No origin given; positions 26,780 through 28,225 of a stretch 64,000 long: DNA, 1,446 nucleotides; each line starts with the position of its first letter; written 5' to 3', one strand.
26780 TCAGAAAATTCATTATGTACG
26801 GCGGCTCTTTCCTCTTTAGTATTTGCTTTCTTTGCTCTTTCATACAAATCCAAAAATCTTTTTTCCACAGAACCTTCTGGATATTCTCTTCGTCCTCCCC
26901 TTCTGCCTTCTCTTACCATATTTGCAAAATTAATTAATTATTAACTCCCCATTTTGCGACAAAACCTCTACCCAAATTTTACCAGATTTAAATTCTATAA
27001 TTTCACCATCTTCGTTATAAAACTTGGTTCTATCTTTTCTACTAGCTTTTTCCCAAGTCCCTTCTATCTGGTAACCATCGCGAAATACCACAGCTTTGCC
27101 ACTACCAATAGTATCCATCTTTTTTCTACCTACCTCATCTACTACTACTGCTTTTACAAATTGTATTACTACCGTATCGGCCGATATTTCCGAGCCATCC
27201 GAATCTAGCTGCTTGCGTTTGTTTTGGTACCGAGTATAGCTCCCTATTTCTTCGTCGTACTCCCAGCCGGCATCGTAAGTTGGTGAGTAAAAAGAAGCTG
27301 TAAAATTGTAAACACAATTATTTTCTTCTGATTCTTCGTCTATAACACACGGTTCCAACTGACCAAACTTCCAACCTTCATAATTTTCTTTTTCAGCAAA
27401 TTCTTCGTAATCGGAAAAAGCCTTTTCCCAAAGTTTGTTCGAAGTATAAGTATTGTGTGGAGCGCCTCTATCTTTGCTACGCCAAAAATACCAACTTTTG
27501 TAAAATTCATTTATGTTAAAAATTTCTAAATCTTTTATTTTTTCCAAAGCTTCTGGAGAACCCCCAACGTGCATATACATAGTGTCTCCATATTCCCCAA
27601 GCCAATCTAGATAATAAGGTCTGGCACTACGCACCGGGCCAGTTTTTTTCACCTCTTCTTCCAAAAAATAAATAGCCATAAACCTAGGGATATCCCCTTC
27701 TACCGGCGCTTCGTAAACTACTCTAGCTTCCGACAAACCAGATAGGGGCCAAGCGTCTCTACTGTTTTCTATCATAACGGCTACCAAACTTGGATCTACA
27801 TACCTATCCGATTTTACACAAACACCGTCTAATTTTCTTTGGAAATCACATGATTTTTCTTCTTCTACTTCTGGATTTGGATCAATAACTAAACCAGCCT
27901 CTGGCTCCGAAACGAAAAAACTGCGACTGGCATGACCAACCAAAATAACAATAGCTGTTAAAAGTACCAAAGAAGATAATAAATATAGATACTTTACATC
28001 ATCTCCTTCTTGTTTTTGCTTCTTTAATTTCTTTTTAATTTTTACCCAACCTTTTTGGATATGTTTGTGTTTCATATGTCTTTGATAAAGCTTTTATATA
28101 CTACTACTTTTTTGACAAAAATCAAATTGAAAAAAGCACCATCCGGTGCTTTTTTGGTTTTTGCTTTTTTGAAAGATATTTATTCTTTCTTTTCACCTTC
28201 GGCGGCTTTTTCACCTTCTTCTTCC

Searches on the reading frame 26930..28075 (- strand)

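Call 72: search_protein_families(library=pfam, proteins=[window:26930-28075:-], max_evalue=0.001)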
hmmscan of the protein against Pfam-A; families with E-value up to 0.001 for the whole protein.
window:26930-28075:- (381 aa): 2 families
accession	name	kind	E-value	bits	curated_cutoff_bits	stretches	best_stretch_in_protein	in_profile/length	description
PF11258.13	DUF3048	-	1.5e-38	132.7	25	1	96-220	15-142/148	Protein of unknown function (DUF3048) N-terminal domain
PF17479.7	DUF3048_C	-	2e-26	93.1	25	1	264-369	6-114/114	Protein of unknown function (DUF3048) C-terminal domain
